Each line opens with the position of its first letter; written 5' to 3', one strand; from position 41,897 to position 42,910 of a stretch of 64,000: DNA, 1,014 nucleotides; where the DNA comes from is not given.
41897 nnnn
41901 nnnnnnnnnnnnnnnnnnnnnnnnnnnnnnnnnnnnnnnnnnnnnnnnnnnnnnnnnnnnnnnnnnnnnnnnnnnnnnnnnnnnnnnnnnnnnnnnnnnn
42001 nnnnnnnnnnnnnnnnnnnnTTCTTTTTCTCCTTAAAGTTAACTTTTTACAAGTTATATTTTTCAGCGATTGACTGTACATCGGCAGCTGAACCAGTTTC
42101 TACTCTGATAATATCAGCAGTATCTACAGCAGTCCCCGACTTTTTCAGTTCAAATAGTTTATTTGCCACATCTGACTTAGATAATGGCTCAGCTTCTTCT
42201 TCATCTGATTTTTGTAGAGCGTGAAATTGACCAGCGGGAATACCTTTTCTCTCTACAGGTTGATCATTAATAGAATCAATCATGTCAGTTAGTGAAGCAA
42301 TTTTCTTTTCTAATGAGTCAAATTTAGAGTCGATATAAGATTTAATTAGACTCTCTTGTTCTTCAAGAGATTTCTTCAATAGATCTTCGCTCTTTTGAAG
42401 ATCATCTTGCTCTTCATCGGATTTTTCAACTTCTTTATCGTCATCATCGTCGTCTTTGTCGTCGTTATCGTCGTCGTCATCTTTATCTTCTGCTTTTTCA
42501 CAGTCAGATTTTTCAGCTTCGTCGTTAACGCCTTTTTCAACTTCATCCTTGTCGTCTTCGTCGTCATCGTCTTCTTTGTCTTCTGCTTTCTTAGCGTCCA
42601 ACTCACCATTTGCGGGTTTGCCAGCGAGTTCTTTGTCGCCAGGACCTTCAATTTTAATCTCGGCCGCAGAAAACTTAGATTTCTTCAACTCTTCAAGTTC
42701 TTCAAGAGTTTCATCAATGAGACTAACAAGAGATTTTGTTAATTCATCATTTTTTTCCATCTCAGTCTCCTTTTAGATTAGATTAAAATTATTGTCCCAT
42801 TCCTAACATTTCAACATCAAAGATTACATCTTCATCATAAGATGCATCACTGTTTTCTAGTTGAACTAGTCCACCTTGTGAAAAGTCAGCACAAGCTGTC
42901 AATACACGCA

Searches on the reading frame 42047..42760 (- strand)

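Call 53: search_protein_families(library=phrogs, proteins=[window:42047-42760:-], max_evalue=0.001)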
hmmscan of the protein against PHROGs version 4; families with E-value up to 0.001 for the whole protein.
window:42047-42760:- (237 aa): 1 family
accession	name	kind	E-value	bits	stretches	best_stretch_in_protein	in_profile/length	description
phrog_15087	-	head and packaging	7.5e-05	23.5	1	122-230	147-262/272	head scaffolding protein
